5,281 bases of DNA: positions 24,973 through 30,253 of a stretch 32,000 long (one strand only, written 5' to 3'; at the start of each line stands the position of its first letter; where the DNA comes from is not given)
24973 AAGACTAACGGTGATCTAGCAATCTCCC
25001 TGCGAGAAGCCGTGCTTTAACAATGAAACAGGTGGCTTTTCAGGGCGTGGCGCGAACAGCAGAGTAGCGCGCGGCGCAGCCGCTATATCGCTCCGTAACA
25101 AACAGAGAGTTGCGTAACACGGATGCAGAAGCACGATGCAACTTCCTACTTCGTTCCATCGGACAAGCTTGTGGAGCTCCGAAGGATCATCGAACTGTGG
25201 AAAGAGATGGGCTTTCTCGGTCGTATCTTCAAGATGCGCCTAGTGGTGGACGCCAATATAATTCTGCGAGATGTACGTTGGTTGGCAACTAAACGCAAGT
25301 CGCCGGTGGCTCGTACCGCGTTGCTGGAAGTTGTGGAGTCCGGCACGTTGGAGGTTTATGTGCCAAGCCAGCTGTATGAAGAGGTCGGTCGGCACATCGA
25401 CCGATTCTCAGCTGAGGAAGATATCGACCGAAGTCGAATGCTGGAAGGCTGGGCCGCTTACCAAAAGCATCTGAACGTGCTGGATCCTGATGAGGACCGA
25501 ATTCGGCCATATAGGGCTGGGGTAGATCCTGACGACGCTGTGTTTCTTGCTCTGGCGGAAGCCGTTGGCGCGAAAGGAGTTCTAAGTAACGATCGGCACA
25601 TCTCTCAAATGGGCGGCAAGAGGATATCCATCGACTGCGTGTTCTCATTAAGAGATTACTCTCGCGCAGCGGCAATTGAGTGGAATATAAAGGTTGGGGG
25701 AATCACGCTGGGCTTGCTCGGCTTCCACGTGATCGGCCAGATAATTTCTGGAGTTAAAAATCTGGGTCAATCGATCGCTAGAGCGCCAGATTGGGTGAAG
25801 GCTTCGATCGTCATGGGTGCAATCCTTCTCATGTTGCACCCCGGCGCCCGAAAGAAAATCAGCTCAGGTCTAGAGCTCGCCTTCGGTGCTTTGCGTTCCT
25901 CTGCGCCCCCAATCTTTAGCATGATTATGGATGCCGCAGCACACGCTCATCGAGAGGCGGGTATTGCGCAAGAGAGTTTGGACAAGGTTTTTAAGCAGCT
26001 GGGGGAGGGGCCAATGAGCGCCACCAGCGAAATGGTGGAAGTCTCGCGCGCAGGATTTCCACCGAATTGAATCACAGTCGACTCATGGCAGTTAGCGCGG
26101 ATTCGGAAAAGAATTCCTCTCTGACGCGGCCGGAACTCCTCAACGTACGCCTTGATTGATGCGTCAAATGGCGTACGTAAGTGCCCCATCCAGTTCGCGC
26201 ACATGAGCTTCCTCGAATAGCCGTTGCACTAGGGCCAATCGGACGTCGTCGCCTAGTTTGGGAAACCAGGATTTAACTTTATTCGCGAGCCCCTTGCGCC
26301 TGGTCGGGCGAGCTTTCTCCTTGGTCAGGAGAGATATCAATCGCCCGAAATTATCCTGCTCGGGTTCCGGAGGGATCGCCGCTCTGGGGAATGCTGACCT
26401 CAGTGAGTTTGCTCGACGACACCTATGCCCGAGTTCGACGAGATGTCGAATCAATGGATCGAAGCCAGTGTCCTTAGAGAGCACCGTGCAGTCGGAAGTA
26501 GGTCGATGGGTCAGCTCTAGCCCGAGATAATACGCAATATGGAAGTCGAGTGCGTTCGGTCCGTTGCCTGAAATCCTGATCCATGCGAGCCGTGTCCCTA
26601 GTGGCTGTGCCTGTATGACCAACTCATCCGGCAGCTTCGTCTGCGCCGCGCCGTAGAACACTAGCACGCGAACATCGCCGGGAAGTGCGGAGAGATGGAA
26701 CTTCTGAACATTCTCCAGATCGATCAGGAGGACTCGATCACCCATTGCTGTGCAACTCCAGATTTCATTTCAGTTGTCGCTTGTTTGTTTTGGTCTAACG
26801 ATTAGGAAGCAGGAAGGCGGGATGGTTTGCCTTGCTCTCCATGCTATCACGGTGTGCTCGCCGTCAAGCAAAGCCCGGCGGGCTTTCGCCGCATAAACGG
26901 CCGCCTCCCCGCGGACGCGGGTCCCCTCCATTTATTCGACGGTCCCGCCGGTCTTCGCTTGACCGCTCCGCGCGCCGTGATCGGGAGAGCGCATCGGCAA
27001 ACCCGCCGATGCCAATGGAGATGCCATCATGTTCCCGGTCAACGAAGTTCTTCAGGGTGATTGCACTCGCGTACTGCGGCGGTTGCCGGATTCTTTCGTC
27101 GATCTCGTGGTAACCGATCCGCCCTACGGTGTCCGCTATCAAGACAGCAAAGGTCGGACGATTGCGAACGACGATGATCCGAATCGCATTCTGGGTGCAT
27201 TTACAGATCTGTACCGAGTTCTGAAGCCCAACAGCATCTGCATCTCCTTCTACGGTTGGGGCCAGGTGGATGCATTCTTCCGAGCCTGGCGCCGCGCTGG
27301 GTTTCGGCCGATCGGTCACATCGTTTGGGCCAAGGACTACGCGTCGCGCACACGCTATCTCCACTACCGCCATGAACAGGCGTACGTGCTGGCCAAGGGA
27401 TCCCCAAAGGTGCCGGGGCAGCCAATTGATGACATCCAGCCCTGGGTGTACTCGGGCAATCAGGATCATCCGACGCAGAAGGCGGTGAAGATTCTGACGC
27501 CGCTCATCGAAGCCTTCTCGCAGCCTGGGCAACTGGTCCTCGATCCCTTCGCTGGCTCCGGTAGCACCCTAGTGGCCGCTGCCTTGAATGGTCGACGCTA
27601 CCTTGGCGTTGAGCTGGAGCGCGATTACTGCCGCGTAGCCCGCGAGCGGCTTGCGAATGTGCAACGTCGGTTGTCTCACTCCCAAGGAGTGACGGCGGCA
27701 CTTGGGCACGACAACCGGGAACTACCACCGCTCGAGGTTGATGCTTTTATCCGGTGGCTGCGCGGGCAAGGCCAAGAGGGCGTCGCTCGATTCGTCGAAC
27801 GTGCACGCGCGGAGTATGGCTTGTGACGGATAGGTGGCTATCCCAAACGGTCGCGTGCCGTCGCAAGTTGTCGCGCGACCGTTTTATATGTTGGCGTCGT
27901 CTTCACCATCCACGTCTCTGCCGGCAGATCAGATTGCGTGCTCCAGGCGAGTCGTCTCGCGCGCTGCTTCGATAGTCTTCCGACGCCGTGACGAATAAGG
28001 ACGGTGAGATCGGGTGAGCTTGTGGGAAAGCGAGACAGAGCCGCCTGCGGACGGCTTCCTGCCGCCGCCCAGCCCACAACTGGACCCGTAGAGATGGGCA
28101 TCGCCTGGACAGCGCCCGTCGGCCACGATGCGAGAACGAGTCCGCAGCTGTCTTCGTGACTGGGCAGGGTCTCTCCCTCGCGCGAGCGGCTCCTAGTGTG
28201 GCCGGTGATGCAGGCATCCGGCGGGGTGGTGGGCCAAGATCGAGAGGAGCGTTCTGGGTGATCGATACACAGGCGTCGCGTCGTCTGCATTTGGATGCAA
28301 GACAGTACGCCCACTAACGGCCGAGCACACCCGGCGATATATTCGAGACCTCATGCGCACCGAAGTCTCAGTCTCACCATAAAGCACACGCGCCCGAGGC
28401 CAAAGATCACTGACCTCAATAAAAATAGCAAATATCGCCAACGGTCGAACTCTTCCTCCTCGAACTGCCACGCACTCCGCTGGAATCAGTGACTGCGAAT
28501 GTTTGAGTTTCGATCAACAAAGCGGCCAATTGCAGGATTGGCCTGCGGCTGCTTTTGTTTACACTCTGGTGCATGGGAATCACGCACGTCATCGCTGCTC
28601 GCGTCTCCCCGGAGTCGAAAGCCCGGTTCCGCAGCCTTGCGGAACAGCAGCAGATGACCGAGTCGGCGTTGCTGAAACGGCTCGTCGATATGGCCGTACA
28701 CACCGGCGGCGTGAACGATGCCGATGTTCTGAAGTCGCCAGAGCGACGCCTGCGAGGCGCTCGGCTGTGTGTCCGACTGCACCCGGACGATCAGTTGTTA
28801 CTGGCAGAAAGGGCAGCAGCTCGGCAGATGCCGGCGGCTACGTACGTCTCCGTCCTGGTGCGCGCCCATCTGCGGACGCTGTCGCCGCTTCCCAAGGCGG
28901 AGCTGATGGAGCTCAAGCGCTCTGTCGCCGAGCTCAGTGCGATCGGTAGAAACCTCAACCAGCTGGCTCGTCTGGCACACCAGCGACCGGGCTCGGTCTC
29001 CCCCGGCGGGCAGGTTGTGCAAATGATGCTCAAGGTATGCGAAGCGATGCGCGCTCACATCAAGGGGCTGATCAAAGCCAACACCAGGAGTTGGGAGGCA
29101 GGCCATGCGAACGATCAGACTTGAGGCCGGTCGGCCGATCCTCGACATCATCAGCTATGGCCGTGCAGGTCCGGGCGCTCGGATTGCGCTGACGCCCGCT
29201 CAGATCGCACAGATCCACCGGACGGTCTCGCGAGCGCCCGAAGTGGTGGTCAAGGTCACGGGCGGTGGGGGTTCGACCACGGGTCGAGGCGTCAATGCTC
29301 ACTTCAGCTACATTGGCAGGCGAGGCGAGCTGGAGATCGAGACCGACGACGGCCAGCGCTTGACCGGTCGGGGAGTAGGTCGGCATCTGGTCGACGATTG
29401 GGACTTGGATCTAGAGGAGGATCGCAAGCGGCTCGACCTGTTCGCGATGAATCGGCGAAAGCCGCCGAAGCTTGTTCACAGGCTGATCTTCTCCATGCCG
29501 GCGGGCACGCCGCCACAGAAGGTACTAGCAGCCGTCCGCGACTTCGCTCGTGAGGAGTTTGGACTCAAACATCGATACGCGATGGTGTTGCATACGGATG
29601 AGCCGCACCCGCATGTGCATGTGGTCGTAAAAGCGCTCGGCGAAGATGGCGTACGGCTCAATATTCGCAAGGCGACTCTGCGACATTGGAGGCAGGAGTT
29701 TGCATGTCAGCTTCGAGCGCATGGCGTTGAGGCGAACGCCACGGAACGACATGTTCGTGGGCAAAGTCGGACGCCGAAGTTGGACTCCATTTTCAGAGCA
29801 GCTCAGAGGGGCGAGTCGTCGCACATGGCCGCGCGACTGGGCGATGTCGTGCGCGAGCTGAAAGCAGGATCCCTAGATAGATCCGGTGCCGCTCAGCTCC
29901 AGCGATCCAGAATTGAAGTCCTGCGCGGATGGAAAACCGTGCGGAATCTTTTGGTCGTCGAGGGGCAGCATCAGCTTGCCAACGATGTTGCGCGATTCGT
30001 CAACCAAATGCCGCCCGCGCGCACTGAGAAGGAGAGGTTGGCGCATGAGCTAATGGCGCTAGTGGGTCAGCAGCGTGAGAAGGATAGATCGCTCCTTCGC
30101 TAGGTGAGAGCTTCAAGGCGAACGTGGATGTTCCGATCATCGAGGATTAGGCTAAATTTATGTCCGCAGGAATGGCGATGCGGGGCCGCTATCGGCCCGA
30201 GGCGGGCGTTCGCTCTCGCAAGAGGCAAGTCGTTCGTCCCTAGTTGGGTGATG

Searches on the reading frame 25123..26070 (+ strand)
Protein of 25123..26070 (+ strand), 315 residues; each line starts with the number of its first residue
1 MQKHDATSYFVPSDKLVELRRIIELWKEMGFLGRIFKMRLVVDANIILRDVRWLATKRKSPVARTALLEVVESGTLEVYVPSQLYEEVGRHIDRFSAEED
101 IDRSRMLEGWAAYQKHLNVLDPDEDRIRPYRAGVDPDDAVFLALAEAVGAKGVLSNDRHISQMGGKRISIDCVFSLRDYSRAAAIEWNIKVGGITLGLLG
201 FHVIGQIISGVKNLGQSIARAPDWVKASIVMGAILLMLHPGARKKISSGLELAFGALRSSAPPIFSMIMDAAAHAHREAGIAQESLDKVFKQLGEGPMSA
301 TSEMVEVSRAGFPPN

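Call 12: search_protein_families(library=pfam, proteins=[window:25123-26070:+], max_evalue=0.001)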
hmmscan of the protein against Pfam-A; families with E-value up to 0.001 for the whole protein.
window:25123-26070:+ (315 aa): 3 families
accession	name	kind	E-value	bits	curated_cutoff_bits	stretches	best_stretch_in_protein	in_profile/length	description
PF13470.12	PIN_3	-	4.6e-09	37.6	27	1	39-159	1-115/115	PIN domain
PF01850.27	PIN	-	1.2e-05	26.3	23.6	1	41-165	2-119/120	PIN domain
PF10130.15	PIN_2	-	0.00034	21.3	22.4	0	41-164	1-119/133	PIN domain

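Call 42: search_protein_families(library=padloc, proteins=[window:25123-26070:+], max_evalue=0.00001)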
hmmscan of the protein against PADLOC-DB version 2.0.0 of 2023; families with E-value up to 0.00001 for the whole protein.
window:25123-26070:+ (315 aa): 0 families

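Call 49: search_protein_families(library=ncbifam, proteins=[window:25123-26070:+], max_evalue=0.001)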
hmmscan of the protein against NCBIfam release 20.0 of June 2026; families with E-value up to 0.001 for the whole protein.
window:25123-26070:+ (315 aa): 0 families

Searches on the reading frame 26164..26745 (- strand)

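Call 12: search_protein_families(library=pfam, proteins=[window:26164-26745:-], max_evalue=0.001)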
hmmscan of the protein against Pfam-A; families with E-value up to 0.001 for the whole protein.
window:26164-26745:- (193 aa): 1 family
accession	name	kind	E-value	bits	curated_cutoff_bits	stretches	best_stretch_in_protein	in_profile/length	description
PF18475.7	PIN7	-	4.5e-26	91.9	34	1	7-106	1-103/103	PIN domain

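Call 42: search_protein_families(library=padloc, proteins=[window:26164-26745:-], max_evalue=0.00001)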
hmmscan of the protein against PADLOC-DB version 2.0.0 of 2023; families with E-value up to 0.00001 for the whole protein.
window:26164-26745:- (193 aa): 0 families

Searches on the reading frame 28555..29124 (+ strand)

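Call 12: search_protein_families(library=pfam, proteins=[window:28555-29124:+], max_evalue=0.001)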
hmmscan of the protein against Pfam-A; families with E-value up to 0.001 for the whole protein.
window:28555-29124:+ (189 aa): 2 families
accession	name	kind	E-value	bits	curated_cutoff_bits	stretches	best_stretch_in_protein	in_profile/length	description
PF21983.2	NikA-like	-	5e-09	36.6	27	1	67-141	3-72/72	Mobilization protein NikA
PF05713.17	MobC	-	2.8e-05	24.9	23.2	1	126-149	3-20/45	Bacterial mobilisation protein (MobC)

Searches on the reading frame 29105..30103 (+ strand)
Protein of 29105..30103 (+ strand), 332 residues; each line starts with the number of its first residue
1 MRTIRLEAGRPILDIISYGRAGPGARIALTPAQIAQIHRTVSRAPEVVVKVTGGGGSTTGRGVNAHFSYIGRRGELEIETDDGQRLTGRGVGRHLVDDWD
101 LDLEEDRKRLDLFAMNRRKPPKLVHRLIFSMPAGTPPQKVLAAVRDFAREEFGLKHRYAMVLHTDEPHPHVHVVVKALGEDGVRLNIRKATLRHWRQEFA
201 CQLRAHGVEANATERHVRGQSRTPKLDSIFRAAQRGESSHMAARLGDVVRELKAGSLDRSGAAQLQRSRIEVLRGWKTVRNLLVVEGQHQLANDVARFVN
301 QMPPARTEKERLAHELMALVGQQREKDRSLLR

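Call 12: search_protein_families(library=pfam, proteins=[window:29105-30103:+], max_evalue=0.001)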
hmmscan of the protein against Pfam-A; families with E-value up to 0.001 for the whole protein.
window:29105-30103:+ (332 aa): 2 families
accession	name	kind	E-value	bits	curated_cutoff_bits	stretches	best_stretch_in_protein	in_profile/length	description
PF03432.20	Relaxase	-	1.6e-12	48.3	24.6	1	114-203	35-127/132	MobA/VirD2-like, nuclease domain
PF01076.25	Mob_Pre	-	8.1e-05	23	25.5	1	142-209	105-176/196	Plasmid recombination enzyme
